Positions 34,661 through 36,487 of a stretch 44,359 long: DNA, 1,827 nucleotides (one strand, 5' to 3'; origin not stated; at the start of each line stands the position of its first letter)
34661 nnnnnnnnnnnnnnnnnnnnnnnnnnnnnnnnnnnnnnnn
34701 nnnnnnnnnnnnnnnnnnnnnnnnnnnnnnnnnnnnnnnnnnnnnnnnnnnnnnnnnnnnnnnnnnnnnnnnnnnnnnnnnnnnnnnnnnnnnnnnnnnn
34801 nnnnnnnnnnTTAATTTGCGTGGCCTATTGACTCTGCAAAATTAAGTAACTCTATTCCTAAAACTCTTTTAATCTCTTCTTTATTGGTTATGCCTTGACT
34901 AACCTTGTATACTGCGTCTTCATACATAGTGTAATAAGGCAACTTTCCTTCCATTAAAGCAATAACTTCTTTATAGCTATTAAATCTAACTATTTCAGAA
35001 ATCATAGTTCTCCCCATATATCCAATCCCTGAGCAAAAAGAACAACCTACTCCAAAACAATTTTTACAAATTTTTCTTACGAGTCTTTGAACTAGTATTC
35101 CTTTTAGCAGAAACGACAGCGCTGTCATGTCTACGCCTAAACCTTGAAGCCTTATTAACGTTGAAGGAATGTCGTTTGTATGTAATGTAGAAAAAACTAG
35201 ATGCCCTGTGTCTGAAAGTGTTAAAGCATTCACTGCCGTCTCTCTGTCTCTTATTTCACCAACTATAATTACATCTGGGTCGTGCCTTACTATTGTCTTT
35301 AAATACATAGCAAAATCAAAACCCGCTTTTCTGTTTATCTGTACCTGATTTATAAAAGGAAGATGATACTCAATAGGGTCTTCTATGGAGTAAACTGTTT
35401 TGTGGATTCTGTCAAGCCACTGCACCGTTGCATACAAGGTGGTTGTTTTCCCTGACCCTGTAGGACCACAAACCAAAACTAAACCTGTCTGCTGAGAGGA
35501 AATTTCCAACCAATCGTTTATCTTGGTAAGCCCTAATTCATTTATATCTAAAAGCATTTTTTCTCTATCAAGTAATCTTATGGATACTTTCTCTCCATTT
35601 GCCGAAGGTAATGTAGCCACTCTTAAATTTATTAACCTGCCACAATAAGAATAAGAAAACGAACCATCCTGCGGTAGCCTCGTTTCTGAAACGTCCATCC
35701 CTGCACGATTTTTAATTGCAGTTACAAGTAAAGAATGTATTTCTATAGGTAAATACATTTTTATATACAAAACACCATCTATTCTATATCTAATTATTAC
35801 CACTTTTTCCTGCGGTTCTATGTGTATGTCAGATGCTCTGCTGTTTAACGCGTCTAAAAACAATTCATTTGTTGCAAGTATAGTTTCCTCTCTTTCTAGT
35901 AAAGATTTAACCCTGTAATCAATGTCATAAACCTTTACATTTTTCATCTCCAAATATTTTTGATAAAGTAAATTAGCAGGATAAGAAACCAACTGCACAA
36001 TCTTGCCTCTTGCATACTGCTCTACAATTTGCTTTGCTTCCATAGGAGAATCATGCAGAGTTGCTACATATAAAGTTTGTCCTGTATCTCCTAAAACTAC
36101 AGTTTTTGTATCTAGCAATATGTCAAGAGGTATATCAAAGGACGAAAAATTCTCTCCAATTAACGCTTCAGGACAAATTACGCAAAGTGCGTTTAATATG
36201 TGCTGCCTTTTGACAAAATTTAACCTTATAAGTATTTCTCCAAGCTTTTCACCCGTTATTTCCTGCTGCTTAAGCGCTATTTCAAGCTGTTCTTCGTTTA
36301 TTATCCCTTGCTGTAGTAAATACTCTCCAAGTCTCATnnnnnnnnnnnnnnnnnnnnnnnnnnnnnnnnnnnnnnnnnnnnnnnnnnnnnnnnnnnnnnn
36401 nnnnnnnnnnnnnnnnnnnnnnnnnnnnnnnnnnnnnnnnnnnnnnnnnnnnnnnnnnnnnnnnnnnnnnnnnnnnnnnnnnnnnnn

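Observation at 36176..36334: Self-contained c-di-GMP circuit: MshEN receptor motif on the pilus ATPase plus an HD-GYP phosphodiesterase (39175-40095)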

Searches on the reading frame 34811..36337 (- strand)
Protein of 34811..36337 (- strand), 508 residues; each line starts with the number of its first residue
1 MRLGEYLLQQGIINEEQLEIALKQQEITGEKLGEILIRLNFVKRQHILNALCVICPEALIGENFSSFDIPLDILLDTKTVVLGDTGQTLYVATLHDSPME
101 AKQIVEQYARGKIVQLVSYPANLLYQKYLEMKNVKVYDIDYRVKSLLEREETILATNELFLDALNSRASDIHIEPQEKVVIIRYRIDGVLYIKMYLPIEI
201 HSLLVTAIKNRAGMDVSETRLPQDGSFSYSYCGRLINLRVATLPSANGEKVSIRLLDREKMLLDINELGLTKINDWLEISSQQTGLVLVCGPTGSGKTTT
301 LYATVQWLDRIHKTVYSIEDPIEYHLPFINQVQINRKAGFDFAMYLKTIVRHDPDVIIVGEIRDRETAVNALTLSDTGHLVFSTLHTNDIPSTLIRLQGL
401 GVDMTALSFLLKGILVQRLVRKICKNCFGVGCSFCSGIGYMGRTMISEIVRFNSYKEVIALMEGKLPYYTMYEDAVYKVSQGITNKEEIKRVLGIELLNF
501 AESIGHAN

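Call 5: search_protein_families(library=pfam, proteins=[window:34811-36337:-], max_evalue=0.01)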
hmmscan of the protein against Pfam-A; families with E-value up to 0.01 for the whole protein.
window:34811-36337:- (508 aa): 7 families
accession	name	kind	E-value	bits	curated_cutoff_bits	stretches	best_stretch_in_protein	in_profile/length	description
PF00437.27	T2SSE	-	5.7e-97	325.1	24.9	1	156-490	12-369/370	Type II/IV secretion system protein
PF25199.1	nSTAND_NTPase5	-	3.3e-05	24.2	34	1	279-328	36-86/145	Novel STAND NTPase 5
PF13401.12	AAA_22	-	0.00027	21.7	27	1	283-319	4-40/130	AAA domain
PF13245.12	AAA_19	-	0.0024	18.5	25.1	0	283-314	10-41/134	AAA domain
PF13476.12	AAA_23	-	0.0034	18.5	27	1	284-303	19-38/201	AAA domain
PF13191.12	AAA_16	-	0.0049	17.8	32.6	0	273-325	12-63/167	AAA ATPase domain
PF20720.3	nSTAND3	-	0.009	16.2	27.2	0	282-321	15-54/155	Novel STAND NTPase 3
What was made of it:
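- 34811..36337 (-): PilB/MshE/GspE-type extension ATPase, 508 aa. It has the Walker A motif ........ and a tetra-Cys cluster. Pfam T2SSE E 5.7e-97 (call 5).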

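Call 9: search_solved_structures(query=window:34811-36337:-, max_evalue=0.001, show_alignments=3)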
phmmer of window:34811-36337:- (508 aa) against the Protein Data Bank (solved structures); distinct sequences matched with E-value up to 0.001: 39.
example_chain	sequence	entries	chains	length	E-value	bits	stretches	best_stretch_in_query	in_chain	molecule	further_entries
6f8l_G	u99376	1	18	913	1.1e-75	258.4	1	144-427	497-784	Type IV pilus assembly protein PilF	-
4pht_A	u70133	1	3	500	1.6e-75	257.8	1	153-427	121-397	General secretory pathway protein E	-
5zfr_A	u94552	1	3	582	3.3e-75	256.8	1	2-430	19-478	Type IV pilus biogenesis ATPase PilB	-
4ksr_A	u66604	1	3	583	2.2e-74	254.1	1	153-427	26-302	Type II secretion system protein E, Hemolysin-coregulated protein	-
3jc8_Ba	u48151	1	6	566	2.4e-74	253.9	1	131-427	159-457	Type IV-A pilus assembly ATPase PilB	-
4kss_A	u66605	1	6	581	4.4e-74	253.1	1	153-427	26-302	Type II secretion system protein E, hemolysin-coregulated protein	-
1p9r_A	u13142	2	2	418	4.6e-74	253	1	153-427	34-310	General secretion pathway protein E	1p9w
6olj_C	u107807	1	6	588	6.3e-74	252.6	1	2-427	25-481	Type IV pilus biogenesis ATPase PilB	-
5tsg_B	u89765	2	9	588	1.7e-73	251.2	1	2-427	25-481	Type IV pilus biogenesis ATPase PilB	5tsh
5oiu_A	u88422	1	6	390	1.2e-67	231.9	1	159-427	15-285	Type IV pilus assembly protein PilF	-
6ejf_A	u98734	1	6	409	1.3e-67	231.7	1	160-427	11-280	Type IV pilus assembly protein PilF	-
5it5_F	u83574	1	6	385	1.3e-67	231.7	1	160-427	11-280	ATP binding motif-containing protein PilF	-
2ewv_A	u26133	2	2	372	1.9e-32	115.8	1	154-485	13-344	twitching motility protein PilT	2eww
2gsz_A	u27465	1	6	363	4.2e-32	114.7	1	158-485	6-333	twitching motility protein PilT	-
2eyu_A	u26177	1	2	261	2.6e-31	112.1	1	268-485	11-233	twitching motility protein PilT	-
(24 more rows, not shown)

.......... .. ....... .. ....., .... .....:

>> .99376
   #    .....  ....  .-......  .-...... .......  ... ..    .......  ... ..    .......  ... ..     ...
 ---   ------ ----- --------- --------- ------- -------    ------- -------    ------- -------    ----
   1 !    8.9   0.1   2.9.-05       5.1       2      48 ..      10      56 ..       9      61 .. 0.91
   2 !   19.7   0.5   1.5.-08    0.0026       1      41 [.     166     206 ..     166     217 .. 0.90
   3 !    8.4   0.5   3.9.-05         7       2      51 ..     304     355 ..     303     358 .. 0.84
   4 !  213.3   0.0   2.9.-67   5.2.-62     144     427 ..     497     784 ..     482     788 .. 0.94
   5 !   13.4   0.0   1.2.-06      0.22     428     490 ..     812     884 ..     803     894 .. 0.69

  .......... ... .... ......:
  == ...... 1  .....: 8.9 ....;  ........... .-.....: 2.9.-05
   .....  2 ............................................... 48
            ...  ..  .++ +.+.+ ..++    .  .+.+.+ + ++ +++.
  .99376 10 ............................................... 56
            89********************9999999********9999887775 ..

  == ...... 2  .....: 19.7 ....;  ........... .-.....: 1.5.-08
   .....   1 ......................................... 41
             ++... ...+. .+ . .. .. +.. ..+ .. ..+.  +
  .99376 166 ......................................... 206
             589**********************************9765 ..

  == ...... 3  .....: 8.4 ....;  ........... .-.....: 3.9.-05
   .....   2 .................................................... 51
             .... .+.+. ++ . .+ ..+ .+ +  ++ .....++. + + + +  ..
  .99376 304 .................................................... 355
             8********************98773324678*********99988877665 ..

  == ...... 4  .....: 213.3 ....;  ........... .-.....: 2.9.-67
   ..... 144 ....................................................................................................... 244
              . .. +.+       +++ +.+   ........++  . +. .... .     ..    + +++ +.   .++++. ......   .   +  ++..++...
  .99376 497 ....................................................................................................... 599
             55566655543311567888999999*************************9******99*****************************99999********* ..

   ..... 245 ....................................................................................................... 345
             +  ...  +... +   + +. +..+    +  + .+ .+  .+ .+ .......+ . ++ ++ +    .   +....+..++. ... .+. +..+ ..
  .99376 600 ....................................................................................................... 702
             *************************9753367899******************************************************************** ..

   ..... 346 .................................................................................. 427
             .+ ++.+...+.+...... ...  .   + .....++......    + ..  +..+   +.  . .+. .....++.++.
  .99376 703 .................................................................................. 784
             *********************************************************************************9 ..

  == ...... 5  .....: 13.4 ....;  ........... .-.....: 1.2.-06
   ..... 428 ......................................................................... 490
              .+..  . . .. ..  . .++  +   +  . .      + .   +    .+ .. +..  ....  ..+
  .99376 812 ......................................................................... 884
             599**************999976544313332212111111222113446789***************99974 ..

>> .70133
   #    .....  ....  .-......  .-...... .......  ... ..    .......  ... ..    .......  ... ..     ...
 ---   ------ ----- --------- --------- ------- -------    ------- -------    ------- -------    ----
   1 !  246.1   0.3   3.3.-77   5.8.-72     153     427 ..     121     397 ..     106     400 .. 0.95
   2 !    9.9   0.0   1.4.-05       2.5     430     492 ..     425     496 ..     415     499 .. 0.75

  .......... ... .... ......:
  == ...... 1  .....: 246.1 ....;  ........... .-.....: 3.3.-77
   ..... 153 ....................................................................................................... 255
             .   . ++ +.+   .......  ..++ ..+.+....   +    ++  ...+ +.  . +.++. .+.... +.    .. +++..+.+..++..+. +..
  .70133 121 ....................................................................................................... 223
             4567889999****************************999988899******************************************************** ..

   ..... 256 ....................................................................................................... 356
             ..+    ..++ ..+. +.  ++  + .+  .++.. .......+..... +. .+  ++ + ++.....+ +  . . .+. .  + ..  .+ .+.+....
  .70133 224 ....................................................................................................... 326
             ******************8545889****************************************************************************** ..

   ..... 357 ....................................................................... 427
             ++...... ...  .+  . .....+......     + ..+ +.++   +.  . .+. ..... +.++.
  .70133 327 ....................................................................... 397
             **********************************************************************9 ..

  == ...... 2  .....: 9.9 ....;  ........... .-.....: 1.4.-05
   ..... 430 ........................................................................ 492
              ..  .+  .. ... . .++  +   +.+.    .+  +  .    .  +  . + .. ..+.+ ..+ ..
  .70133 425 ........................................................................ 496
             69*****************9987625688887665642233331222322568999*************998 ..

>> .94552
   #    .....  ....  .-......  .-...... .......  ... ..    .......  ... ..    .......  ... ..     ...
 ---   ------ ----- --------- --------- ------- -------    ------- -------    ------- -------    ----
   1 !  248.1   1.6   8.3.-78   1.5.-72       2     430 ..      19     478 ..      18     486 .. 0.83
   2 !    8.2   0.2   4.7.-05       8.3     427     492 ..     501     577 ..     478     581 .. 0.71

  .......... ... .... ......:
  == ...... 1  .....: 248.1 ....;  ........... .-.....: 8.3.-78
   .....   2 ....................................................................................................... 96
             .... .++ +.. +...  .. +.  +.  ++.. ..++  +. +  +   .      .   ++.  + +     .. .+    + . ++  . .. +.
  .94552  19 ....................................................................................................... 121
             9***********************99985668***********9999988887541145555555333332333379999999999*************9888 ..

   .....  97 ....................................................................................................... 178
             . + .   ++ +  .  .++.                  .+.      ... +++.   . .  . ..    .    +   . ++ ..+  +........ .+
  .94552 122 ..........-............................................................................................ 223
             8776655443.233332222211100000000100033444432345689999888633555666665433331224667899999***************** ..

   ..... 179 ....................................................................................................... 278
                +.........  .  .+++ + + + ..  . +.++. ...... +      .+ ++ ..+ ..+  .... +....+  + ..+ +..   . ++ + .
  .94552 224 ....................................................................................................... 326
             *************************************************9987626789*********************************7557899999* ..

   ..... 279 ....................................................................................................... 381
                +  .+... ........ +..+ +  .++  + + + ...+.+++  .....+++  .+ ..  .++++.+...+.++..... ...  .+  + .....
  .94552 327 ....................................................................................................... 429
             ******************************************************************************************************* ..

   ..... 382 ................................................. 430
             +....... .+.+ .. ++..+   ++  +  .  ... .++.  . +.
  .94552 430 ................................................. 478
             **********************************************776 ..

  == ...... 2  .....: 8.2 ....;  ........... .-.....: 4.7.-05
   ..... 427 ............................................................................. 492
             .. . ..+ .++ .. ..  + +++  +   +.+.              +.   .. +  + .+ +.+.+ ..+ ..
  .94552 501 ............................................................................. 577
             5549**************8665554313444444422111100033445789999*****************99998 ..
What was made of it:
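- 34811..36337 (-): PDB hits are PilF, GspE and PilB (call 9).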

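Call 11: find_homologous_proteins(query=window:34811-36337:-, max_evalue=1e-30)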
Query window:34811-36337:- (508 aa): 7997 proteins with E <= 1e-30 among 8000 candidates; the best 120 are listed.
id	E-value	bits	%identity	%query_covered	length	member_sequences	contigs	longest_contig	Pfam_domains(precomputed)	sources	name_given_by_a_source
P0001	0.0e+0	1125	100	100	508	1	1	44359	PF00437.27,PF25199.2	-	-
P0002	3.4e-209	714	64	98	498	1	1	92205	PF00437.27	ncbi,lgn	-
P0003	3.8e-206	704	64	98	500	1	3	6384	PF00437.27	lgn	-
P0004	1.2e-183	629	56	98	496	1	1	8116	PF00437.27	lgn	-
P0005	3.4e-156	539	49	97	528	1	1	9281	PF00437.27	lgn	-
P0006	1.7e-150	520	48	97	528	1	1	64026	PF00437.27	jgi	jgi:type II secretory ATPase GspE/PulE/Tfp pilus assembly ATPase PilB-like protein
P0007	1.0e-144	501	47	97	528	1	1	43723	PF00437.27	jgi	jgi:general secretion pathway protein E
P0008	1.9e-141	490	48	96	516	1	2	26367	PF00437.27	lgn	-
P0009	2.8e-139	483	45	100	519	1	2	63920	PF00437.27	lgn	-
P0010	1.0e-119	418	44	94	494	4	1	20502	PF00437.27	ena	-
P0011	1.4e-118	415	43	98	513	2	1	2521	PF05157.21,PF00437.27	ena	-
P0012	2.0e-118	414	42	98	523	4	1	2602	PF05157.21,PF00437.27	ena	-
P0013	2.4e-106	374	39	97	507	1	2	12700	PF00437.27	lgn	-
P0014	1.5e-98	349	39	97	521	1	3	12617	PF00437.27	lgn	-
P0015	2.5e-91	325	38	97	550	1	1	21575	PF05157.21,PF00437.27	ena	-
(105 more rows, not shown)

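Call 12: search_dna_similar(query=window:34811-36337:-, collection=plasmids, mode=protein, max_rows=25)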
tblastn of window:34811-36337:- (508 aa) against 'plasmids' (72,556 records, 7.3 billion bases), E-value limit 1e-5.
The search stops at 5000 records and this limit was reached: more records match than are counted here, and every count below describes the 5000 best-scoring records only.
Records with a match: at least 5000; places in all: 7719; records where one place covers at least 80% of the query: 470.
Best place of each record, by identity: <60% 5000.
By first word of the organism name: Escherichia 2279; Salmonella 527; Klebsiella 515; Pseudomonas 239; Acinetobacter 160; Vibrio 147; Shigella 144; Ralstonia 122; Serratia 113; Enterobacter 99; and 164 more.
By predicted mobility (MOB-suite, as given by PLSDB): conjugative 3348; non-mobilizable 1036; mobilizable 616.
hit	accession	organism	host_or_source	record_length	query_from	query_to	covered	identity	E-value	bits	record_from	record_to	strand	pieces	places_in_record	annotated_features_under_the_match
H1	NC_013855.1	Azospirillum sp. B510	-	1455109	3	508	100%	39.3%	3e-111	369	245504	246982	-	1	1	record has no annotation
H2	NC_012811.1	Methylorubrum extorquens AM1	-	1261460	2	505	99%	38.7%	3e-105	352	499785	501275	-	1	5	none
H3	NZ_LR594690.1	Variovorax sp. WDL1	linuron-contaminated soil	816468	3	504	99%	38.6%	3e-106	355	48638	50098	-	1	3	GspE/PulE family protein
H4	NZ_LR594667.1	Variovorax sp. SRS16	linuron-contaminated soil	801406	3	504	99%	38.4%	1e-105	353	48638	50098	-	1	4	GspE/PulE family protein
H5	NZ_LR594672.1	Variovorax sp. PBL-E5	linuron-contaminated soil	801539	3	504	99%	38.4%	1e-105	353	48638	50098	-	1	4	GspE/PulE family protein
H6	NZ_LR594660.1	Variovorax sp. PBL-H6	linuron-contaminated soil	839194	3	504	99%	38.4%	1e-105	353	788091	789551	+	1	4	GspE/PulE family protein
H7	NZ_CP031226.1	Pseudomonas amygdali pv. lachrymans str. M301315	-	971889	2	496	97%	38.4%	7e-106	354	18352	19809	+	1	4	GspE/PulE family protein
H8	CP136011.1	Pseudomonas sp. FeN3W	cell culture,marine sediment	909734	3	505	99%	37.1%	2e-102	344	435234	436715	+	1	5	GspE/PulE family protein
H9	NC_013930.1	Thioalkalivibrio sp. K90mix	-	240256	1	497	98%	37.2%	1e-107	359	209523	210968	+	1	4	GspE/PulE family protein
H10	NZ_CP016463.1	Bosea sp. RAC05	Microbial isolate,Algal phycosphere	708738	2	505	99%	36.4%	3e-100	338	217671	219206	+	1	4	ATPase, T2SS/T4P/T4SS family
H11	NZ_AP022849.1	Bosea sp. ANAM02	Callyspongia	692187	3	494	97%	37.3%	3e-100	338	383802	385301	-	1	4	ATPase, T2SS/T4P/T4SS family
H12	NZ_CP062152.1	Vibrio parahaemolyticus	oyster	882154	2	502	99%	35.7%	3e-94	320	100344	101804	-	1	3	ATPase, T2SS/T4P/T4SS family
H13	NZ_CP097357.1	Vibrio parahaemolyticus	oyster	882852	2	502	99%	35.7%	3e-94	320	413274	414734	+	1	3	ATPase, T2SS/T4P/T4SS family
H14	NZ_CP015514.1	Vibrio vulnificus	Mactra veneriformis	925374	2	502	99%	35.7%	3e-94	320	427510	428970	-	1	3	ATPase, T2SS/T4P/T4SS family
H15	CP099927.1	Vibrio parahaemolyticus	Anadara tuberculosa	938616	2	502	99%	35.7%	3e-94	320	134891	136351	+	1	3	tadA: Flp pilus assembly complex ATPase component TadA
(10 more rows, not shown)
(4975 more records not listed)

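Call 14: find_encoding_contigs(protein=P0002, flank=10000, max_places=3)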
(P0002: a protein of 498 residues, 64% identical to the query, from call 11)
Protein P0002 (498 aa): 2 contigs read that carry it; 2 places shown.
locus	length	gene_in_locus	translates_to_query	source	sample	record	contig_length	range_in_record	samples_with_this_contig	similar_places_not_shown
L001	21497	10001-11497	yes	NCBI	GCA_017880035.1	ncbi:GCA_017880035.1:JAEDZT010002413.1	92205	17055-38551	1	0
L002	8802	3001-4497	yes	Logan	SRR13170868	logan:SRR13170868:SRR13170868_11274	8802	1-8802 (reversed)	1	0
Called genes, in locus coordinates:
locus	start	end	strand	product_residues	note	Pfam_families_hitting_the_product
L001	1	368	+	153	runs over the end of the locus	PF06114:Peptidase_M78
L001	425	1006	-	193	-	-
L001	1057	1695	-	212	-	-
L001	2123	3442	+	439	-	PF01966:HD (faint)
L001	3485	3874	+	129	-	-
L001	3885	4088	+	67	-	-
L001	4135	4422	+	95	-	PF08774:VRR_NUC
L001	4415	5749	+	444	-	PF00294:PfkB, PF00990:GGDEF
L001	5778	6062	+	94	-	-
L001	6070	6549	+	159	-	PF01464:SLT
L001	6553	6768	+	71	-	-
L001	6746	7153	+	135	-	PF01584:CheW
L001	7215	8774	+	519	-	PF00263:Secretin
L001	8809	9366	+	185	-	-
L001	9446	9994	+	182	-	PF07963:N_methyl (weak)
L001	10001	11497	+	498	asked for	PF00437:T2SSE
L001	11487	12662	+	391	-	PF00482:T2SSF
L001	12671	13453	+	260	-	-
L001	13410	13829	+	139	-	-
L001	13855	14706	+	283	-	-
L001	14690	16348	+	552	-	PF08642:Rxt3, PF03815:LCCL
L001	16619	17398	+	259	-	PF10411:DsbC_N (faint), PF13098:Thioredoxin_2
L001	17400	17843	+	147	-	-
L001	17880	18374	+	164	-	PF10502:Peptidase_S26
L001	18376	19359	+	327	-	PF13728:TraF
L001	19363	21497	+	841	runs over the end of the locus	PF11130:TraC_F_IV, PF19044:P-loop_TraG, PF01935:DUF87 (weak), PF12846:AAA_10 (weak)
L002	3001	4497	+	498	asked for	PF00437:T2SSE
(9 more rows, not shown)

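Call 22: find_encoding_contigs(protein=P0006, flank=10000, max_places=2)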
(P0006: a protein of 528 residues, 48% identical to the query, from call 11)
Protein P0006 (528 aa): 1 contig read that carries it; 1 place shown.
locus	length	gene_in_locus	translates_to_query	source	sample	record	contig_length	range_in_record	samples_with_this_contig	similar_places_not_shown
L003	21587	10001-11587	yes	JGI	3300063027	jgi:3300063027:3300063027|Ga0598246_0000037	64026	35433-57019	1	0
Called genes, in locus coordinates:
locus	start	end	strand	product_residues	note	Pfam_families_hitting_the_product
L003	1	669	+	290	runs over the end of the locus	PF02219:MTHFR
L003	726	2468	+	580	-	PF00664:ABC_membrane, PF00005:ABC_tran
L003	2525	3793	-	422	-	PF01103:Omp85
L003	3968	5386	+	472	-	PF00672:HAMP, PF00512:HisKA, PF02518:HATPase_c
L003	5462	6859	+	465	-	PF00072:Response_reg, PF00158:Sigma54_activat, PF14532:Sigma54_activ_2, PF07728:AAA_5 (weak), PF25601:AAA_lid_14, PF02954:HTH_8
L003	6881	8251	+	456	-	PF00515:TPR_1 (weak), PF13371:TPR_9 (weak), PF13414:TPR_11 (weak), PF13424:TPR_12, PF00515:TPR_1, PF07719:TPR_2 (weak), PF13432:TPR_16 (weak), PF14559:TPR_19 (weak), +7 more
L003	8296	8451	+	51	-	-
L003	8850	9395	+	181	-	PF07963:N_methyl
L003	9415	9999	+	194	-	-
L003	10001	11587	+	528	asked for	PF00437:T2SSE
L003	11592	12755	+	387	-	PF00482:T2SSF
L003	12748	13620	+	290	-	-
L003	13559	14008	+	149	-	-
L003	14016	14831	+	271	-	-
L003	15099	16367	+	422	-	-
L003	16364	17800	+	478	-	PF00263:Secretin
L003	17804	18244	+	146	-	PF01464:SLT, PF18896:SLT_3 (weak)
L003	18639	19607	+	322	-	PF05368:NmrA (weak), PF01073:3Beta_HSD, PF01370:Epimerase, PF02719:Polysacc_synt_2 (weak), PF04321:RmlD_sub_bind, PF07993:NAD_binding_4 (faint), PF16363:GDP_Man_Dehyd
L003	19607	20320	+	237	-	PF00483:NTP_transferase, PF12804:NTP_transf_3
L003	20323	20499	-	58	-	-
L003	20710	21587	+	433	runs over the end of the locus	PF02310:B12-binding (weak), PF04055:Radical_SAM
